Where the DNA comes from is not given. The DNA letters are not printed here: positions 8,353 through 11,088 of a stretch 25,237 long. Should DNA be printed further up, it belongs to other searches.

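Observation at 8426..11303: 812-aa CoADR–rhodanese–TusA–DsrE fusion with a downstream MarR gene and an upstream palindrome. This is a candidate reactive-sulfur (persulfide/polysulfide) detoxification module.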

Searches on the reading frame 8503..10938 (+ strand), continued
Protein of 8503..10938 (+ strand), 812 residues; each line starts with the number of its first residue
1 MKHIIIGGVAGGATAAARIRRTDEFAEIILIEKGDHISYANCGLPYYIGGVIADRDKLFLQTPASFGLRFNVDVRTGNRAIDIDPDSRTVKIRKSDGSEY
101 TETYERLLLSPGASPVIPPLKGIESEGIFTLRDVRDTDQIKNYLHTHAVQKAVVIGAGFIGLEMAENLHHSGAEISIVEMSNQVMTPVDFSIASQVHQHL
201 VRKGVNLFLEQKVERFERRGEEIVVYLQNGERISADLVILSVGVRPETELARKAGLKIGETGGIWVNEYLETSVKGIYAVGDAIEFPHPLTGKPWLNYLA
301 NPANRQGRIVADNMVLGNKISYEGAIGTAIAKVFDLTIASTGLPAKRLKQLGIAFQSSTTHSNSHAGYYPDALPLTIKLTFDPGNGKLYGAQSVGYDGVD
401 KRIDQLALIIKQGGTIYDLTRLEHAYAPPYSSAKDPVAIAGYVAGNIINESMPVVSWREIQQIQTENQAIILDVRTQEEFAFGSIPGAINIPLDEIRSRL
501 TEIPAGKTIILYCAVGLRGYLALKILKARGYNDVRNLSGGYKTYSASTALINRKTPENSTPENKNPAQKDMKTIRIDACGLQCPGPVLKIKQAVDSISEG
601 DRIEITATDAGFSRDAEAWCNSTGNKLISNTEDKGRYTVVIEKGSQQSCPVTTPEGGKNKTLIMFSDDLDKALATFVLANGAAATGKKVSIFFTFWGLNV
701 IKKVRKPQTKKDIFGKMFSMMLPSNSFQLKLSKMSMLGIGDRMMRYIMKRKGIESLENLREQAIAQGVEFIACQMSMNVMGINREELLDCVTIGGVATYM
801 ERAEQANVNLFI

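Call 18: search_protein_families(library=pfam, proteins=[L032:6455-7045:+, L032:7045-7533:+, L001:7023-7472:+, L016:6933-7523:+, L016:7523-8014:+, L016:6649-6924:+, L020:8155-8481:+, L001:3340-3654:+], max_evalue=0.001)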
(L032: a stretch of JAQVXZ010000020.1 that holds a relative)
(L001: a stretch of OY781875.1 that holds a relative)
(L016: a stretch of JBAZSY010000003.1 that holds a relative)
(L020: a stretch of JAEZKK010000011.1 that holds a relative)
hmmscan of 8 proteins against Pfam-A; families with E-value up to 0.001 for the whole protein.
L032:6455-7045:+ (197 aa): 7 families
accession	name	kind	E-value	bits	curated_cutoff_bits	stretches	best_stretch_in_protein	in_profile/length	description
PF08241.18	Methyltransf_11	-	2.8e-13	50.8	21.2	1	42-135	2-95/95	Methyltransferase domain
PF13649.12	Methyltransf_25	-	1.7e-12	48.3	27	1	42-131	3-97/97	Methyltransferase domain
PF08242.18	Methyltransf_12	-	3.3e-11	44.2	30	1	42-133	2-98/98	Methyltransferase domain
PF13847.12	Methyltransf_31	-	3e-09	37.2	27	1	36-139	3-113/145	Methyltransferase domain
PF13489.12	Methyltransf_23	-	4.2e-08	33.5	27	1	34-151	20-132/164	Methyltransferase domain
PF05175.20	MTS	-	3.5e-05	23.9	23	1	36-121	31-124/170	Methyltransferase small domain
PF00398.26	RrnaAD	-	0.00053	19.6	24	1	34-100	28-92/263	Ribosomal RNA adenine dimethylase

L032:7045-7533:+ (163 aa): 8 families
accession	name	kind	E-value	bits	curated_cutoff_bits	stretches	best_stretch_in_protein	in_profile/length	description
PF00085.26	Thioredoxin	-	3.9e-27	94.7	23.5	1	44-153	4-102/103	Thioredoxin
PF13098.12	Thioredoxin_2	-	2.8e-09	37.7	27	1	70-151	6-103/104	Thioredoxin-like domain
PF13905.12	Thioredoxin_8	-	3.1e-06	27.9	27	0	70-99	2-31/94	Thioredoxin-like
PF14595.12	Thioredoxin_9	-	3.1e-06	27.5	25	1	48-131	20-105/129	Thioredoxin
PF00578.27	AhpC-TSA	-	1e-05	25.9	26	1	57-122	13-80/124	AhpC/TSA family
PF13728.12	TraF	-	4.3e-05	23.9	23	1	55-130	115-199/224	F plasmid transfer operon protein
PF07449.17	HyaE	-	0.00036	21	22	1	90-132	49-92/108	Hydrogenase-1 expression protein HyaE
PF04756.19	OST3_OST6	-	0.00037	20.4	27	1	81-139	46-110/294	OST3 / OST6 family, transporter family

L001:7023-7472:+ (150 aa): 7 families
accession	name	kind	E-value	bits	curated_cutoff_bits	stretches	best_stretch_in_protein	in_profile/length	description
PF00085.26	Thioredoxin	-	4.8e-25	88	23.5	1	58-143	17-102/103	Thioredoxin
PF13098.12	Thioredoxin_2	-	1e-07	32.7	27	1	60-141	6-103/104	Thioredoxin-like domain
PF14595.12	Thioredoxin_9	-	4.4e-06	27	25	1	38-136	20-120/129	Thioredoxin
PF00578.27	AhpC-TSA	-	2e-05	25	26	1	55-107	22-75/124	AhpC/TSA family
PF13728.12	TraF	-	5.9e-05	23.4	23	1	53-133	123-214/224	F plasmid transfer operon protein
PF13905.12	Thioredoxin_8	-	0.00014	22.6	27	0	60-88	2-30/94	Thioredoxin-like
PF04756.19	OST3_OST6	-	0.00057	19.8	27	1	71-131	46-113/294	OST3 / OST6 family, transporter family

L016:6933-7523:+ (197 aa): 10 families
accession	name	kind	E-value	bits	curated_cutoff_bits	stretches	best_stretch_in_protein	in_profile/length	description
PF13649.12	Methyltransf_25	-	8.2e-13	49.3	27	1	40-127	1-93/97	Methyltransferase domain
PF08241.18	Methyltransf_11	-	1e-12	48.9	21.2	1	42-135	2-95/95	Methyltransferase domain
PF13847.12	Methyltransf_31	-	1.8e-12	47.6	27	1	36-147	3-114/145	Methyltransferase domain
PF08242.18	Methyltransf_12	-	3.8e-10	40.8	30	1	42-132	2-97/98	Methyltransferase domain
PF05175.20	MTS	-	1.6e-06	28.3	23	1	26-105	25-103/170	Methyltransferase small domain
PF02527.21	GidB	-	5e-05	23.2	27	1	34-106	44-121/184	rRNA small subunit methyltransferase G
PF00398.26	RrnaAD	-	8.1e-05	22.3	24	1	25-96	23-88/263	Ribosomal RNA adenine dimethylase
PF13489.12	Methyltransf_23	-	8.9e-05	22.7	27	1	34-146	20-130/164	Methyltransferase domain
PF01209.24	Ubie_methyltran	-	0.00013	21.9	20.1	1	36-95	47-109/233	ubiE/COQ5 methyltransferase family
PF10294.15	Methyltransf_16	-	0.00027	21.2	21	1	35-82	45-93/174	Lysine methyltransferase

L016:7523-8014:+ (164 aa): 6 families
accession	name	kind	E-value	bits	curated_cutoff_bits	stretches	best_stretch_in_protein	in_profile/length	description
PF00085.26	Thioredoxin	-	1.1e-24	86.8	23.5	1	69-154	17-102/103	Thioredoxin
PF13098.12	Thioredoxin_2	-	1.6e-08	35.2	27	1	71-152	6-103/104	Thioredoxin-like domain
PF13905.12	Thioredoxin_8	-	3e-05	24.7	27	0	71-98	2-29/94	Thioredoxin-like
PF14595.12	Thioredoxin_9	-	0.00011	22.6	25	1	49-142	20-115/129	Thioredoxin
PF13728.12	TraF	-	0.00041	20.7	23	1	59-133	118-201/224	F plasmid transfer operon protein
PF00578.27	AhpC-TSA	-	0.00067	20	26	1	59-117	14-74/124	AhpC/TSA family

L016:6649-6924:+ (92 aa): 1 family
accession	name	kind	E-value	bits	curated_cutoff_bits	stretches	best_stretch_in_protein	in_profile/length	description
PF00403.32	HMA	-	4.7e-09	36.9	24.8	1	4-63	1-61/62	Heavy-metal-associated domain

L020:8155-8481:+ (109 aa): 1 family
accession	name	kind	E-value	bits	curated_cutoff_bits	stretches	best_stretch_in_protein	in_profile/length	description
PF00581.25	Rhodanese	-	3.1e-19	69.7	22.2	1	18-105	4-100/102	Rhodanese-like domain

L001:3340-3654:+ (105 aa): 1 family
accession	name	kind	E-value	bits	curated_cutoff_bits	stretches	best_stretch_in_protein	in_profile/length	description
PF00543.27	P-II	-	0.00031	21.5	25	1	1-98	1-92/102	Nitrogen regulatory protein P-II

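Call 21: search_protein_families(library=pfam, proteins=[L035:1828-2532:+, L042:297-2303:+, L035:1053-1802:+, L075:6509-7432:+, L028:6456-6671:+, L009:2971-3426:+, L013:8684-9874:+, L068:3112-3441:+], max_evalue=0.0001)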
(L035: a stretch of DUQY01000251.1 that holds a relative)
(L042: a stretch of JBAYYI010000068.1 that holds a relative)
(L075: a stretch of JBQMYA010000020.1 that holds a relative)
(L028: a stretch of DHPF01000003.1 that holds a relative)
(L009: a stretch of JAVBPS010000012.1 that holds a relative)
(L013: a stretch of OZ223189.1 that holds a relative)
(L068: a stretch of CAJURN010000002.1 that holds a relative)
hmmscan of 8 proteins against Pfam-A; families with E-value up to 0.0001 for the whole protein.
L035:1828-2532:+ (235 aa): 2 families
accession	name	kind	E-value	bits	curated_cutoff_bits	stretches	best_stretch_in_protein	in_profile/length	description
PF13483.12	Lactamase_B_3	-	3.2e-24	86.1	24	1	27-205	2-160/160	Beta-lactamase superfamily domain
PF12706.13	Lactamase_B_2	-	1e-15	58.3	27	1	58-206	28-200/200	Beta-lactamase superfamily domain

L042:297-2303:+ (669 aa): 1 family
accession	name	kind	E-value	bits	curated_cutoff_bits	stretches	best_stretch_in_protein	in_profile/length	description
PF13585.12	CHU_C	-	1.1e-06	29.1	27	1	583-663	3-82/86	CHU_C Type IX secretion signal domain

L035:1053-1802:+ (250 aa): 1 family
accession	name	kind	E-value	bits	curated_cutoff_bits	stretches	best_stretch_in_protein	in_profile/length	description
PF04029.19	2-ph_phosp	-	2.1e-57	194.3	26.4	1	15-238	4-224/226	2-phosphosulpholactate phosphatase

L075:6509-7432:+ (308 aa): 2 families
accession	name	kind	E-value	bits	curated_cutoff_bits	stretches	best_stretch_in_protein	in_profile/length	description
PF03466.25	LysR_substrate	-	1.1e-23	84.1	28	1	90-284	5-200/209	LysR substrate binding domain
PF00126.33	HTH_1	-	4.3e-15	55.9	26.6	1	3-61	1-59/60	Bacterial regulatory helix-turn-helix protein, lysR family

L028:6456-6671:+ (72 aa): 0 families

L009:2971-3426:+ (152 aa): 5 families
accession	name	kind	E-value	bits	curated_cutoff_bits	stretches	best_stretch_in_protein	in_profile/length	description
PF00085.26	Thioredoxin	-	1e-26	93.4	23.5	1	37-146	4-102/103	Thioredoxin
PF13098.12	Thioredoxin_2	-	1.6e-08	35.2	27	1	63-144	6-103/104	Thioredoxin-like domain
PF13728.12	TraF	-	1.2e-07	32.3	23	1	50-144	117-222/224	F plasmid transfer operon protein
PF14595.12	Thioredoxin_9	-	5e-06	26.9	25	1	39-140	18-121/129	Thioredoxin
PF13905.12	Thioredoxin_8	-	8.2e-05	23.3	27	0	64-91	3-30/94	Thioredoxin-like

L013:8684-9874:+ (397 aa): 3 families
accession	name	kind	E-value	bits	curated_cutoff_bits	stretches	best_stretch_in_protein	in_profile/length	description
PF16653.10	Sacchrp_dh_C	-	1.4e-43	150.3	31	1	138-385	1-265/265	Saccharopine dehydrogenase C-terminal domain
PF03435.24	Sacchrp_dh_NADP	-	9.6e-38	129.9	25.1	1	4-134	1-129/129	Saccharopine dehydrogenase NADP binding domain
PF01488.26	Shikimate_DH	-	6.7e-05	23.4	24.3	0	3-70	14-74/138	Shikimate / quinate 5-dehydrogenase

L068:3112-3441:+ (110 aa): 0 families

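Call 24: search_solved_structures(query=window:8503-10938:+, max_evalue=1e-100, show_alignments=3)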
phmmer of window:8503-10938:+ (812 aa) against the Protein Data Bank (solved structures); distinct sequences matched with E-value up to 1e-100: 7.
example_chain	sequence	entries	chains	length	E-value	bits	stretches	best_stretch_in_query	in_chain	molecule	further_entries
3icr_A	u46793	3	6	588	1.1e-166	559.2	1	2-545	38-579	Coenzyme A-Disulfide Reductase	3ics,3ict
3nta_A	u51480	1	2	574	4.4e-160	537.4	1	2-550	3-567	FAD-dependent pyridine nucleotide-disulphide oxidoreductase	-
4ocg_A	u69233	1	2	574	6e-159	533.6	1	2-550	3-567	FAD-dependent pyridine nucleotide-disulphide oxidoreductase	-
3ntd_A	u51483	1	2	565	5.3e-158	530.5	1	2-545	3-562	FAD-dependent pyridine nucleotide-disulphide oxidoreductase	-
3nt6_A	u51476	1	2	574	5e-157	527.3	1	2-550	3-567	FAD-dependent pyridine nucleotide-disulphide oxidoreductase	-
8a56_A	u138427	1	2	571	1.3e-143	482.9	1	2-544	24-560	Coenzyme A-persulfide reductase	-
6pfz_D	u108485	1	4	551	1.7e-119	403.1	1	3-541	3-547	NADH oxidase (NoxA-3)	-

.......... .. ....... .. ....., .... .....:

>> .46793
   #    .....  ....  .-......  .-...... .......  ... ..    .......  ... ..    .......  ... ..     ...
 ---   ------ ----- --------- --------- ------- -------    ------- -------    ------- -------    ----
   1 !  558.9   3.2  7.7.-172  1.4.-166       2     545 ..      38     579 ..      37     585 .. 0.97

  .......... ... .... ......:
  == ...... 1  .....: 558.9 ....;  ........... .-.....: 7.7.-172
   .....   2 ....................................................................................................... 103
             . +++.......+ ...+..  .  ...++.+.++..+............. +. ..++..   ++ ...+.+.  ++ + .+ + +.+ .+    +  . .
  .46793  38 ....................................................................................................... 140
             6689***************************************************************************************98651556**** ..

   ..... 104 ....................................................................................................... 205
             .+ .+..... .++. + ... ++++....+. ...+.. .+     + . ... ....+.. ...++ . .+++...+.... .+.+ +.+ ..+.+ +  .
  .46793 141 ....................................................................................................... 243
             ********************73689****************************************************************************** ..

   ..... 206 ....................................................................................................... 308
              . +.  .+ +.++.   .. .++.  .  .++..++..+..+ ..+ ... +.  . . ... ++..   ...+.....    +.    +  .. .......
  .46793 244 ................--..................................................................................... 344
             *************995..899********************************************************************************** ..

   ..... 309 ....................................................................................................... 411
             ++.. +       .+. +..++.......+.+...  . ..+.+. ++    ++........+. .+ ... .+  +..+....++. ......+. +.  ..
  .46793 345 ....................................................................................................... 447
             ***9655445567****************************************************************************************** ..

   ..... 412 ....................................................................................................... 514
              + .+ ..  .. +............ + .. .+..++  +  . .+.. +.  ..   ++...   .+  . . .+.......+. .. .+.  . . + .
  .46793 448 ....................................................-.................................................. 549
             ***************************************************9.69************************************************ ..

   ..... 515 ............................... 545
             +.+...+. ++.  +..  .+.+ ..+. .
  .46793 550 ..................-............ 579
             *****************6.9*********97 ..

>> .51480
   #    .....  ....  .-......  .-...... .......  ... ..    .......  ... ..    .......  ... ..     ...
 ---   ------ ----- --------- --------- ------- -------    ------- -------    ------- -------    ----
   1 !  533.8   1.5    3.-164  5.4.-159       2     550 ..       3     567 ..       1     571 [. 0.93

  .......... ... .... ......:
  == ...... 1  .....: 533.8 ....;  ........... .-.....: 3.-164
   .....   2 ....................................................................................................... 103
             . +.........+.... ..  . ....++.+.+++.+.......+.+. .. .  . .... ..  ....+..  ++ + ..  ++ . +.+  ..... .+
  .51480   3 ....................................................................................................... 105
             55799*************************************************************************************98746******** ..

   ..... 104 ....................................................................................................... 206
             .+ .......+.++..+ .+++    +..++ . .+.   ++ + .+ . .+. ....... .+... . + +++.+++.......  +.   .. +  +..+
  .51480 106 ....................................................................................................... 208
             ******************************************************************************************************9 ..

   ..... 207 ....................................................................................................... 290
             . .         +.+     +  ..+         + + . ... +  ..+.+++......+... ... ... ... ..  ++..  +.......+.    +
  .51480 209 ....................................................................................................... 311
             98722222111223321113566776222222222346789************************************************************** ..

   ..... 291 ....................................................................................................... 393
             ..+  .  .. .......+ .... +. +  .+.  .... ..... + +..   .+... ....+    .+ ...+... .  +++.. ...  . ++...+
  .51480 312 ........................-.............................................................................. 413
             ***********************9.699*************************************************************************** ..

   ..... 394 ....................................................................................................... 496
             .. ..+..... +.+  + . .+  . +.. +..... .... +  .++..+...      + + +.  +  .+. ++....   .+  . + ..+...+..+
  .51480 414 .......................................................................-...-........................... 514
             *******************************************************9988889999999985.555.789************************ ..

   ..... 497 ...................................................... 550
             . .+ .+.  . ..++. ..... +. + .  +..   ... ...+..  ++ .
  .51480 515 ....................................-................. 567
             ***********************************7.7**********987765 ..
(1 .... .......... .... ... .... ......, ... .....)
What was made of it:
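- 8503..9834 (+): CoADR-type FAD/NAD(P)H disulfide-oxidoreductase module (aa 1-444). The redox Cys42 codon is at 8626-8628. Cys42 aligns with the SFANC cysteine of BaCoADR-RHD and Npsr (call 24).
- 9877..10140 (+): Rhodanese domain (aa 459-546). The active-site Cys513 codon is at 10039-10041. Cys513 aligns with the rhodanese cysteines of 3icr and 3nta (call 24).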

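Call 66: search_protein_families(library=pfam, proteins=[L028:6456-6671:+], max_evalue=0.001)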
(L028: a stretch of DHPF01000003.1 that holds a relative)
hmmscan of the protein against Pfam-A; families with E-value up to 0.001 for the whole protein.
L028:6456-6671:+ (72 aa): 1 family
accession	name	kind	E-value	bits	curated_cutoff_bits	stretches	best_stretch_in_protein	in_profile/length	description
PF19628.4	DUF6132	-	0.00039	20.4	23.2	1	12-57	9-53/60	Family of unknown function (DUF6132)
